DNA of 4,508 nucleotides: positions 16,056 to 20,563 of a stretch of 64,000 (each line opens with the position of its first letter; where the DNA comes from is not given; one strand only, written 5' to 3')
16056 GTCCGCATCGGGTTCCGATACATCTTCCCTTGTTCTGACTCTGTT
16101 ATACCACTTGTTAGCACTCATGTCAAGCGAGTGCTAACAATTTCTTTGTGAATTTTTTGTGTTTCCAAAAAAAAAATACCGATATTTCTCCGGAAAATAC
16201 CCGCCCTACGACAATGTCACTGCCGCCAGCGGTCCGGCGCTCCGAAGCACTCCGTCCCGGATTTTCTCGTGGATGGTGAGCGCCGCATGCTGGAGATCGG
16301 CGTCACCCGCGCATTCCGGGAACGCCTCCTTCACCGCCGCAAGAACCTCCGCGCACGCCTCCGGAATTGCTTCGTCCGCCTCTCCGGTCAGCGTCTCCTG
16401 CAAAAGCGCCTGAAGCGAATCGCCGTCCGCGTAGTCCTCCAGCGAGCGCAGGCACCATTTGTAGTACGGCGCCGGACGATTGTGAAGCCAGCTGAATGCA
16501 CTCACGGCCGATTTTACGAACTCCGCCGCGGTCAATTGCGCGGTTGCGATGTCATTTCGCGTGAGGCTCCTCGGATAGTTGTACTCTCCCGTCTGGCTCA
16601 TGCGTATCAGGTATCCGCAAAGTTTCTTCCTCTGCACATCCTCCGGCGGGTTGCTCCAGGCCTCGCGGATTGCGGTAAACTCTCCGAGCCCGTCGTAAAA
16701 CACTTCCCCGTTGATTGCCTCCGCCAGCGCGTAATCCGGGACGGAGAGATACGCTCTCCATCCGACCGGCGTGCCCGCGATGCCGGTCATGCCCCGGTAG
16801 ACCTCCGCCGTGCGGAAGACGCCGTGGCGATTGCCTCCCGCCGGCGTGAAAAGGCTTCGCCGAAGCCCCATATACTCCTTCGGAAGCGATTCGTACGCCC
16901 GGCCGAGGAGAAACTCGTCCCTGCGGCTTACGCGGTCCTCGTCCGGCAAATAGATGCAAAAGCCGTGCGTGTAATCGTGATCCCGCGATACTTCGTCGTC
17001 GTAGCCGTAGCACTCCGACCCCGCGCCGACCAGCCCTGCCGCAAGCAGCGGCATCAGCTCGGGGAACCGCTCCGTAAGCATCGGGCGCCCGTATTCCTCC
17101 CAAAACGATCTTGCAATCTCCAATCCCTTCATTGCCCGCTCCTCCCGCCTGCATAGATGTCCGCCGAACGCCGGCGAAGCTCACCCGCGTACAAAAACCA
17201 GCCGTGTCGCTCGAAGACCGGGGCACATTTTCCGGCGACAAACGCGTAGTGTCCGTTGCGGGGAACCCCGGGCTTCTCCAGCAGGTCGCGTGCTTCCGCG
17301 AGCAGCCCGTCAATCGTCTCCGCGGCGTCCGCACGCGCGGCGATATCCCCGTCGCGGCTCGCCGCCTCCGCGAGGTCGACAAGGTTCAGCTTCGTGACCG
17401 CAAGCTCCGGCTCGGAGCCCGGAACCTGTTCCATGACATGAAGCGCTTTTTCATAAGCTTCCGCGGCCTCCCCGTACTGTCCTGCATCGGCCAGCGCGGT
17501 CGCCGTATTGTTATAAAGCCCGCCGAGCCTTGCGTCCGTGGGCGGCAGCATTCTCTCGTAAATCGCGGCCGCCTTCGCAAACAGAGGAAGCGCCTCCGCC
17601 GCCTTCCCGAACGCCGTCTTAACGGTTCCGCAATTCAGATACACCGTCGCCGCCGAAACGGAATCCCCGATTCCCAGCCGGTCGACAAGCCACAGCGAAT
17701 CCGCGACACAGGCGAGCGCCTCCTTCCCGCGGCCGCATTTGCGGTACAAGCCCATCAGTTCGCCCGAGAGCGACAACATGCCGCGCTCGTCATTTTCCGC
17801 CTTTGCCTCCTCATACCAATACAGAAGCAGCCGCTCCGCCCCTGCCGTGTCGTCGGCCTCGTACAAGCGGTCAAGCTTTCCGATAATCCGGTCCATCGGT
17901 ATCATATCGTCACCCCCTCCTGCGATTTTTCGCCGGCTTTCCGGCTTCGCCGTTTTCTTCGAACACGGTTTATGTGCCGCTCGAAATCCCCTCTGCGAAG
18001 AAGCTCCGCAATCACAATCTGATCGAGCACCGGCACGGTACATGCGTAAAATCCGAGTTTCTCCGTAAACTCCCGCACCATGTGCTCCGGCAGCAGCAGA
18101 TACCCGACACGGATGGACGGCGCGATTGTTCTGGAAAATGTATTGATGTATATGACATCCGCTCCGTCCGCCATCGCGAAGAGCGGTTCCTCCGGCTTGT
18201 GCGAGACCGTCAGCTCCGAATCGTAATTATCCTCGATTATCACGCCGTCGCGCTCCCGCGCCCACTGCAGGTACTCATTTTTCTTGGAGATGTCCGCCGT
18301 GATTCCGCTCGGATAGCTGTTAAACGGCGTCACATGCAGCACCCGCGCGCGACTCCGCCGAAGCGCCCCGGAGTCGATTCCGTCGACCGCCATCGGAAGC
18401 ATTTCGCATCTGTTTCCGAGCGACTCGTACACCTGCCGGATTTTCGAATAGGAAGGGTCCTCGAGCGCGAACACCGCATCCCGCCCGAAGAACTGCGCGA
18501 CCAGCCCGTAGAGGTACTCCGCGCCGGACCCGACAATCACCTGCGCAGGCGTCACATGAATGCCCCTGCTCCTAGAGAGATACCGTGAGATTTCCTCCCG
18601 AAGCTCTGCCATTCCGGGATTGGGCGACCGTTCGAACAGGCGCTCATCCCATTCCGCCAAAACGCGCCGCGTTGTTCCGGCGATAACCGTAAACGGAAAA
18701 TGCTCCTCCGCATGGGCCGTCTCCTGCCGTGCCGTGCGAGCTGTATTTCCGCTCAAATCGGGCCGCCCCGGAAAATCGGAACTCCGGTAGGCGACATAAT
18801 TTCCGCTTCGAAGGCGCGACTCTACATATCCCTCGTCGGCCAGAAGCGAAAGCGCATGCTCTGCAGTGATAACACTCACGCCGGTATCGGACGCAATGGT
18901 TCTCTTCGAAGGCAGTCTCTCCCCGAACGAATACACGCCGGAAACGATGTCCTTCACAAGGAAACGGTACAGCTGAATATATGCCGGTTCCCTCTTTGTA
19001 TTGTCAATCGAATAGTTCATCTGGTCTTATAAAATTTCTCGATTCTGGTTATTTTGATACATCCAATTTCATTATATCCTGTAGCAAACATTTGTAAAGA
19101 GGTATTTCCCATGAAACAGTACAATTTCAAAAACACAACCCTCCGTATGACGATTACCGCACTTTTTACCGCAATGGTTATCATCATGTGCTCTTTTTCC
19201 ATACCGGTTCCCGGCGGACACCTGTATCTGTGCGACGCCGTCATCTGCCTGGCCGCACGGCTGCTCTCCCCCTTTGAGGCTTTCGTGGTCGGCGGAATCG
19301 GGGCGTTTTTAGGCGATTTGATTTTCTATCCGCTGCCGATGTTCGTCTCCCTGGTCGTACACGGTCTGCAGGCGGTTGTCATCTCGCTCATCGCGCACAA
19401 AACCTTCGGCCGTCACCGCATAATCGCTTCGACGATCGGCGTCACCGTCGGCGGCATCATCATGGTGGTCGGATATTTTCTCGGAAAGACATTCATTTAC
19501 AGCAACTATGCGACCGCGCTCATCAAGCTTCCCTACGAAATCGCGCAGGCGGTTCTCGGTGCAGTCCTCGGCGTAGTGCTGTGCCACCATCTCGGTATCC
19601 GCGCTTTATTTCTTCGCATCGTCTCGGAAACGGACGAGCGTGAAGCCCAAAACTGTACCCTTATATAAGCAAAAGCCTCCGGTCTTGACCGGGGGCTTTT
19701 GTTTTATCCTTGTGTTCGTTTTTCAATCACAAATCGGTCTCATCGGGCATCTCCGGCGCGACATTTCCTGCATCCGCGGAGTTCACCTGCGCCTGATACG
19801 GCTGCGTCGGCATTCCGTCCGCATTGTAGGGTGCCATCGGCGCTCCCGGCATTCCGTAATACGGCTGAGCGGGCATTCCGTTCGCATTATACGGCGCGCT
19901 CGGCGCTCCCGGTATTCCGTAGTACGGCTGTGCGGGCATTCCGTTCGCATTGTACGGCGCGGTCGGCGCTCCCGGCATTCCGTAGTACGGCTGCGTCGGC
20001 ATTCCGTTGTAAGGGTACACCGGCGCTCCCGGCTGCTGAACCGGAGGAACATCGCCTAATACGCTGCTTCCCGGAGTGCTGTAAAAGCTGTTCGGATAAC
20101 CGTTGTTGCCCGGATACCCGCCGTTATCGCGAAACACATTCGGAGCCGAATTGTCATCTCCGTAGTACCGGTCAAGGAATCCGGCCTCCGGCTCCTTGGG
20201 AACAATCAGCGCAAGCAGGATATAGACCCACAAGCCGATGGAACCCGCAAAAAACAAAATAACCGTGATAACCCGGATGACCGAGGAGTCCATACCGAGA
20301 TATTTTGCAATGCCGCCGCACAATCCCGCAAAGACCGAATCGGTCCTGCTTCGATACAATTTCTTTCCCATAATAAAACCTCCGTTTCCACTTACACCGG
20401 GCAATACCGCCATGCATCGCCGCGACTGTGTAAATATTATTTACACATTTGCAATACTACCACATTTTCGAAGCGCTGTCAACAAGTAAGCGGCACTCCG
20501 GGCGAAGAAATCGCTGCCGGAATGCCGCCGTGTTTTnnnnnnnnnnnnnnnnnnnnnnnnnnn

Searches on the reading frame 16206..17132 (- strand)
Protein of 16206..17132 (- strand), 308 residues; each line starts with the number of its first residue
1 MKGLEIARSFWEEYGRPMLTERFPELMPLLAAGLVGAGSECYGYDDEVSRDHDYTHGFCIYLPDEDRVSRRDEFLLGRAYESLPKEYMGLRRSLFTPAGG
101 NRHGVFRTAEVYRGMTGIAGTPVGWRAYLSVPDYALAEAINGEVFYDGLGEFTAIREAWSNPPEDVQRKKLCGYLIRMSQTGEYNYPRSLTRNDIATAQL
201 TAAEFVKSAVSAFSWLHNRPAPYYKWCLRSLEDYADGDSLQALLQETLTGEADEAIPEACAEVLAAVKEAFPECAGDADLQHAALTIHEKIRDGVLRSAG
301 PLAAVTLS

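Call 70: search_protein_families(library=pfam, max_evalue=0.00001, proteins=[window:16206-17132:-])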
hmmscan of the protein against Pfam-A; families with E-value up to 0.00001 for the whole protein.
window:16206-17132:- (308 aa): 1 family
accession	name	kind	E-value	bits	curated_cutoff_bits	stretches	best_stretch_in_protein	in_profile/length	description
PF13228.11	DUF4037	-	6.3e-27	94.7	22.1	1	128-226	1-100/101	Domain of unknown function (DUF4037)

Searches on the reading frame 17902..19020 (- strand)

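Call 70: search_protein_families(library=pfam, max_evalue=0.00001, proteins=[window:17902-19020:-])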
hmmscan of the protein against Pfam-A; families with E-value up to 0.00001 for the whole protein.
window:17902-19020:- (372 aa): 2 families
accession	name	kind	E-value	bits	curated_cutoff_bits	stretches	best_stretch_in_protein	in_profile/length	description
PF00155.27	Aminotran_1_2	-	8.1e-13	48.7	19.7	1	107-347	17-268/361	Aminotransferase class I and II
PF00392.27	GntR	-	5.2e-12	45.7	27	1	15-76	3-64/64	Bacterial regulatory proteins, gntR family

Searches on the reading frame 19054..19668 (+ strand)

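Call 70: search_protein_families(library=pfam, max_evalue=0.00001, proteins=[window:19054-19668:+])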
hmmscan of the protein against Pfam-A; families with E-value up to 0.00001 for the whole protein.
window:19054-19668:+ (204 aa): 2 families
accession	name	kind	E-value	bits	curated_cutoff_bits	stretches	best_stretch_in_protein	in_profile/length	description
PF07155.17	ECF-ribofla_trS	-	2.3e-32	112.8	26.7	1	27-179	2-169/172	ECF-type riboflavin transporter, S component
PF12822.12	ECF_trnsprt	-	2.9e-09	37.6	30.7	1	31-176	2-151/169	ECF transporter, substrate-specific component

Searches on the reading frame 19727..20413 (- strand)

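Call 70: search_protein_families(library=pfam, max_evalue=0.00001, proteins=[window:19727-20413:-])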
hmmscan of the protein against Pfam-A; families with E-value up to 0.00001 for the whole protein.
window:19727-20413:- (228 aa): 1 family
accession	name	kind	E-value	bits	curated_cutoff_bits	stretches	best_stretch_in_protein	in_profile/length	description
PF04024.17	PspC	-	3e-21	75.4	25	1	17-74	1-58/58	PspC domain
